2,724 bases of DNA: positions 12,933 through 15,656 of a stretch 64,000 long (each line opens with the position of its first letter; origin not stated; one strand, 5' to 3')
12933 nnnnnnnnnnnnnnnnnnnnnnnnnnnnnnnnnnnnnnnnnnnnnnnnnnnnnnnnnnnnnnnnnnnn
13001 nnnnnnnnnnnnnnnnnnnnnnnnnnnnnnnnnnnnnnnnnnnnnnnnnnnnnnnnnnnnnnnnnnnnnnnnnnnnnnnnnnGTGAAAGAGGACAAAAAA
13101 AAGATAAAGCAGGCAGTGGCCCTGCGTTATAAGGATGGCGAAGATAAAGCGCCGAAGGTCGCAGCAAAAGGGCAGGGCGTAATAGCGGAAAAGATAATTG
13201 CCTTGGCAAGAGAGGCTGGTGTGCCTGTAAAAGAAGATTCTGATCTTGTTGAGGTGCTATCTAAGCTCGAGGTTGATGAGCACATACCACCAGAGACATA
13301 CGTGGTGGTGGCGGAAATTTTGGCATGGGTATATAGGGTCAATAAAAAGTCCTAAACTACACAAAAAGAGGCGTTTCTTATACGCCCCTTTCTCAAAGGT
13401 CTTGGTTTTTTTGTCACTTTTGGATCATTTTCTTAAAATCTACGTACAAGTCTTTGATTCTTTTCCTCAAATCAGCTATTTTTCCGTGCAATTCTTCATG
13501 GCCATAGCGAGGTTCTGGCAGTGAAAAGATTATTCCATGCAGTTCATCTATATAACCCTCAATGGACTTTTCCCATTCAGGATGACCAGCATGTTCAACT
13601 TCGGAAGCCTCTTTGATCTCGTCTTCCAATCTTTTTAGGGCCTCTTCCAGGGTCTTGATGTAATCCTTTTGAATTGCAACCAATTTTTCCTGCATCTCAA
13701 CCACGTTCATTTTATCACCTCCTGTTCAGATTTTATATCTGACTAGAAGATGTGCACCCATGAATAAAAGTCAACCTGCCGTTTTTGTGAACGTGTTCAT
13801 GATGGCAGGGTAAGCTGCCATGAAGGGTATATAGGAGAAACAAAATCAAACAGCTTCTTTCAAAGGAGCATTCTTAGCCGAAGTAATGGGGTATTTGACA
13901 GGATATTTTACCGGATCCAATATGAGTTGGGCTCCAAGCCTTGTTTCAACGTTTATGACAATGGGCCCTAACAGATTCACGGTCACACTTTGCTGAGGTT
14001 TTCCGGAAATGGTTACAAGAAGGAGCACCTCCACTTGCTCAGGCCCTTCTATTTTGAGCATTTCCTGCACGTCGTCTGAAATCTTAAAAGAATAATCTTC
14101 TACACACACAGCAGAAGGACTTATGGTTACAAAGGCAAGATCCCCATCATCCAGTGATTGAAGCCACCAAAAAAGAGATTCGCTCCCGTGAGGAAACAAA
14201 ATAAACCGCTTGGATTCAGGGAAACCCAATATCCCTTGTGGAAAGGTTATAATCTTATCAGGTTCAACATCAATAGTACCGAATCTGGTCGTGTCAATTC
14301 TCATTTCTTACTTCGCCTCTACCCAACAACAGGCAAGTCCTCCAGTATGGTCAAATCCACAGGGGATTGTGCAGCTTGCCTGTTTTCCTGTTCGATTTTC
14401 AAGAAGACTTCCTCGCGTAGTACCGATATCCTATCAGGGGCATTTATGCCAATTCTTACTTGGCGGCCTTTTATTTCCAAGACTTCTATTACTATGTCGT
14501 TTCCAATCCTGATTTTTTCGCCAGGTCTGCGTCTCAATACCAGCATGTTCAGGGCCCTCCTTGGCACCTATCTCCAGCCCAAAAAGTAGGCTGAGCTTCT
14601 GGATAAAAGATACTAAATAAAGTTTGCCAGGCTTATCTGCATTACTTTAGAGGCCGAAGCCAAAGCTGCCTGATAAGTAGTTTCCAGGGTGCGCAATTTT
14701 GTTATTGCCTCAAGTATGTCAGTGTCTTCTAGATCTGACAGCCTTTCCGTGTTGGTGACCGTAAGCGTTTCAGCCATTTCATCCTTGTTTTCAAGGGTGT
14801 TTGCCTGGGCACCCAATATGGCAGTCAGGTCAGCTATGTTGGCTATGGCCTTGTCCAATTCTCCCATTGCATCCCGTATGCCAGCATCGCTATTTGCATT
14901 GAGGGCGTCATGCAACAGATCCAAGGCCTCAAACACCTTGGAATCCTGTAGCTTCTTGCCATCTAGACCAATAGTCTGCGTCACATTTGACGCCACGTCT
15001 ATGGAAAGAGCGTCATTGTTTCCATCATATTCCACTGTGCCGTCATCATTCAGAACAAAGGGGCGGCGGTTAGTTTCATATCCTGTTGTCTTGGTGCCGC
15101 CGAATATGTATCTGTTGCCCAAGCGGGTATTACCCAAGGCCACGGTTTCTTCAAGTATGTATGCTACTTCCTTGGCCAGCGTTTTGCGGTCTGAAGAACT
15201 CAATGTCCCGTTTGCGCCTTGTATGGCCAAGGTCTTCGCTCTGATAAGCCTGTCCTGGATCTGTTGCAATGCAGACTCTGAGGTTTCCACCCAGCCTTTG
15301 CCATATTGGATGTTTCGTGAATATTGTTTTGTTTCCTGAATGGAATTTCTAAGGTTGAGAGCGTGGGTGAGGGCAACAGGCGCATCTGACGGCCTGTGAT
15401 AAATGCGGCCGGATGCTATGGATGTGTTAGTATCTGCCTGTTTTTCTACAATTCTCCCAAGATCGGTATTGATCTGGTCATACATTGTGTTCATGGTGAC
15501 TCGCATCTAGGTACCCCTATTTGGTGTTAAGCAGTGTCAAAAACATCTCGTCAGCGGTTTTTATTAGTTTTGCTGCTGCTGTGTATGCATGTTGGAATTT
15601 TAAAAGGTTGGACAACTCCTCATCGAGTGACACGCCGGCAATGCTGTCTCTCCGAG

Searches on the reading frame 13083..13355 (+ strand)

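Call 9: search_protein_families(library=pfam, proteins=[window:13083-13355:+])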
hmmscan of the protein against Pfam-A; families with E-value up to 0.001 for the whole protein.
window:13083-13355:+ (90 aa): 1 family
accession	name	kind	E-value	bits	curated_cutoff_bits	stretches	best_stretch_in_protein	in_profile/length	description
PF01312.24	Bac_export_2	-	2.5e-20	73.4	24.4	1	11-83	262-335/335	FlhB HrpN YscU SpaS Family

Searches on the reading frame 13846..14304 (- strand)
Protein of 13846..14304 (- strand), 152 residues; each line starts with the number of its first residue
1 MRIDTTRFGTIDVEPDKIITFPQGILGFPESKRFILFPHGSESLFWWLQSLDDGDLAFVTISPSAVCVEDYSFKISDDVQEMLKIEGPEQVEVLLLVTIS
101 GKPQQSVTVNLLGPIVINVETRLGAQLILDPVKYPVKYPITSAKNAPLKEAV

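Call 9: search_protein_families(library=pfam, proteins=[window:13846-14304:-])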
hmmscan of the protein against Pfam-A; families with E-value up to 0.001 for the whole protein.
window:13846-14304:- (152 aa): 1 family
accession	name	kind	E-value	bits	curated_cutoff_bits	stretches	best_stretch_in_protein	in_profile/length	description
PF02623.20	FliW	-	3e-39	134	25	1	19-140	1-122/122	FliW protein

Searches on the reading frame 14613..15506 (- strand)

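Call 9: search_protein_families(library=pfam, proteins=[window:14613-15506:-])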
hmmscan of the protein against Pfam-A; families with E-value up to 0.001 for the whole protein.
window:14613-15506:- (297 aa): 2 families
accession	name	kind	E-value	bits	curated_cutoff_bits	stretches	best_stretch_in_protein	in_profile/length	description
PF00669.25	Flagellin_N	-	2.1e-15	57.4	26.6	1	5-140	3-139/139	Bacterial flagellin N-terminal helical region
PF00700.27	Flagellin_C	-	5.1e-05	23.9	23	1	215-296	2-85/86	Bacterial flagellin C-terminal helical region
